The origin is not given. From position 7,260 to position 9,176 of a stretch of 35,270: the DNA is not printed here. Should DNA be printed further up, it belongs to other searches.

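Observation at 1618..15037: GntR-associated locus joining five twin-arginine secreted proteins to an RhmD/RhmA/RhmT-like acid-sugar module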

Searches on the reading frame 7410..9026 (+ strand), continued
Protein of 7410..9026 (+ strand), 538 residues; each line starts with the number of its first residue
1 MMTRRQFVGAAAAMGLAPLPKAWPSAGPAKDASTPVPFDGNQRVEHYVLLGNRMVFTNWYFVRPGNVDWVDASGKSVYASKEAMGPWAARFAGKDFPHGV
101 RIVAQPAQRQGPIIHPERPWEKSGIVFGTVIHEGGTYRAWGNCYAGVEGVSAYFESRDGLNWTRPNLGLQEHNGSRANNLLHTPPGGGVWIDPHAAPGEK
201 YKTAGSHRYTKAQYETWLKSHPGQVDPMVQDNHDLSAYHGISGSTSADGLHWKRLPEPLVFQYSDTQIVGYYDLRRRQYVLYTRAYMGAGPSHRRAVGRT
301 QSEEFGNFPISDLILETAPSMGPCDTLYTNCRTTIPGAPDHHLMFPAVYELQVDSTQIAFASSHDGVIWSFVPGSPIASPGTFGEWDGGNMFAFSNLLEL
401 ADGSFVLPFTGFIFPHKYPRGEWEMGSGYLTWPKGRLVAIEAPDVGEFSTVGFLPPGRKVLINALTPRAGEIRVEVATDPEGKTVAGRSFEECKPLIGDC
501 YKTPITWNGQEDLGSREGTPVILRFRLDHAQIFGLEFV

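Call 90: search_protein_families(library=ncbifam, proteins=[L004:3202-4254:+, L004:4268-5239:+], max_evalue=1e-8)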
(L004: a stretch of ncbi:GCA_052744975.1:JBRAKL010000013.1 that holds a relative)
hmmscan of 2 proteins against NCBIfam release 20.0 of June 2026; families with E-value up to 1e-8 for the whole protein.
L004:3202-4254:+ (350 aa): 5 families
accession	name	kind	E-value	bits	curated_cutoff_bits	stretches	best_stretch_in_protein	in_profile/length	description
NF007504.0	PRK10098.1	equivalog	2.8e-81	273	336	1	3-345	6-347/360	malate/lactate/ureidoglycolate dehydrogenase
NF040650.1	sulfolac_dhydr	equivalog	7e-77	258.9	500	1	7-346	6-337/339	L-sulfolactate dehydrogenase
TIGR03175.1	AllD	equivalog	2.2e-50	171.8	496.2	1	5-332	4-328/349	ureidoglycolate dehydrogenase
NF011599.0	PRK15025.1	equivalog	3.5e-50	171.1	356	1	6-333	5-329/349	ureidoglycolate dehydrogenase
NF009750.0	PRK13260.1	equivalog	8.5e-40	136.9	316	1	7-336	6-330/332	3-dehydro-L-gulonate 2-dehydrogenase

L004:4268-5239:+ (323 aa): 18 families
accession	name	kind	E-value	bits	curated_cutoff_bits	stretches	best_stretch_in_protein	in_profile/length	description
TIGR02152.1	D_ribokin_bact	equivalog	3.1e-42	144.9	299.65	1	9-296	2-297/298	ribokinase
NF053626.1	RibKinHalex1628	equivalog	1.5e-38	133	330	1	25-300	21-292/293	ATP-dependent ribose-1-phosphate kinase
TIGR04382.1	myo_inos_iolC_N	equivalog_domain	2.4e-37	128.9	300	1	6-299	2-309/309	5-dehydro-2-deoxygluconokinase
NF008353.0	PRK11142.1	equivalog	4e-34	118.5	341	1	11-302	8-306/307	ribokinase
NF041134.1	R1P_kin_Thcocales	equivalog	6.2e-27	94.8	500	1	6-297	1-280/291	ADP-dependent ribose-1-phosphate kinase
NF006957.1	PRK09434.1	equivalog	2.1e-25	89.9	450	2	39-112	25-96/302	fructokinase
NF041332.1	KDG_KDGal_kin_Halo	equivalog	1.9e-24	86.7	440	1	37-301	28-312/320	bifunctional 2-dehydro-3-deoxygluconokinase/2-dehydro-3-deoxygalactonokinase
NF040938.1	KDG_KDGal_kin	equivalog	3.5e-24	85.5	400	1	48-301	36-305/305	bifunctional 2-dehydro-3-deoxygluconokinase/2-dehydro-3-deoxygalactonokinase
NF049991.1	TagKinase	equivalog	3.9e-21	75.2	420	1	167-301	182-317/321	tagatose kinase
NF007321.0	PRK09813.1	equivalog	1.6e-19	70.4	247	1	40-278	23-253/261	fructoselysine 6-kinase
TIGR03168.1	1-PFK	subfamily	4.1e-17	62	216.4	1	151-284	149-286/305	hexose kinase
TIGR03828.1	pfkB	equivalog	7.8e-17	61.2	292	1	153-284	151-286/305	1-phosphofructokinase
NF041633.1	trifunc_aldol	exception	9.9e-15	54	700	0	225-298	497-569/580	KHG/KDPG aldolase/sugar kinase fusion protein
NF041320.1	pfkB_Halo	equivalog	6.8e-13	48.7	400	1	204-295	201-290/302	1-phosphofructokinase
NF047869.1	myo_kin_aldol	exception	8.3e-13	47.5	600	0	6-140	7-138/586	bifunctional 5-dehydro-2-deoxygluconokinase/5-dehydro-2-deoxyphosphogluconate aldolase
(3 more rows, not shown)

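Call 94: search_dna_similar(query=window:7410-9026:+, collection=plasmids, mode=protein, max_rows=15)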
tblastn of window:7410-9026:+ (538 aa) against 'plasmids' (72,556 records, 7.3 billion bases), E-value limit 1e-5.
Records with a match: 1; places in all: 1; records where one place covers at least 80% of the query: 1.
Best place of each record, by identity: <60% 1.
By first word of the organism name: Isosphaeraceae 1.
By predicted mobility (MOB-suite, as given by PLSDB): non-mobilizable 1.
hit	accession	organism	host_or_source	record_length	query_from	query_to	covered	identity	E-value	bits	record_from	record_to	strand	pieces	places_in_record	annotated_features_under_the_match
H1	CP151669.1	Isosphaeraceae bacterium EP7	-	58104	100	538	82%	24.5%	2e-16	91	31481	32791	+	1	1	hypothetical protein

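Call 96: get_annotated_region(hit=H1, flank=9000)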
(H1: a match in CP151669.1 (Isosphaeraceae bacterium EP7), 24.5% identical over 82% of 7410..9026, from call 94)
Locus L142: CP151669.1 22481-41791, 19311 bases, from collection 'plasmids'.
description: Isosphaeraceae bacterium EP7 plasmid pEP7_02, complete sequence
organism: Isosphaeraceae bacterium EP7 (NCBI taxid 3139350)
taxonomy: Bacteria; Planctomycetota; Planctomycetia; Isosphaerales; Isosphaeraceae; ; Isosphaeraceae bacterium EP7
host: -; source: -; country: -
typing (MOB-suite, as given by PLSDB): non-mobilizable
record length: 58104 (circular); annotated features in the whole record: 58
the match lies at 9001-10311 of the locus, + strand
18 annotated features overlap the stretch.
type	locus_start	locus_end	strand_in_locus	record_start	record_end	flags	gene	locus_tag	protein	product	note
CDS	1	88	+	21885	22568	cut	-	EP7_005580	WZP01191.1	SDR family oxidoreductase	-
CDS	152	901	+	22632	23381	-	-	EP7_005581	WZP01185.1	glucose 1-dehydrogenase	-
CDS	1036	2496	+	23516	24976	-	-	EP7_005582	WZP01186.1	MFS transporter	-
CDS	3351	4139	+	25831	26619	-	-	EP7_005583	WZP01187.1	hypothetical protein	-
CDS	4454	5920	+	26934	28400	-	-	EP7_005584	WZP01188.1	recombinase family protein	-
CDS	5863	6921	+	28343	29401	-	-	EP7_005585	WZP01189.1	hypothetical protein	-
CDS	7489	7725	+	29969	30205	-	-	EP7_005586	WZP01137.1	hypothetical protein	-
CDS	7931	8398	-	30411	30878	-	-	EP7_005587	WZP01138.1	hypothetical protein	-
CDS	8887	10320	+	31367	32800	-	-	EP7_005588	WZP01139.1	hypothetical protein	-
CDS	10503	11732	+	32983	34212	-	-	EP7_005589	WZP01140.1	IS4 family transposase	-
CDS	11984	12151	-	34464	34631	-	-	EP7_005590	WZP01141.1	hypothetical protein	-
CDS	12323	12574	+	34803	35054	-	-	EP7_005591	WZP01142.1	hypothetical protein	-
CDS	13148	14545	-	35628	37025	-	-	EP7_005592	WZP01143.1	pilus assembly protein TadG-related protein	-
CDS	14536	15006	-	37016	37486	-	-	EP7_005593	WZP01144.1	TadE/TadG family type IV pilus assembly protein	-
CDS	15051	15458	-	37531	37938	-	-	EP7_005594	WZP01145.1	TadE/TadG family type IV pilus assembly protein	-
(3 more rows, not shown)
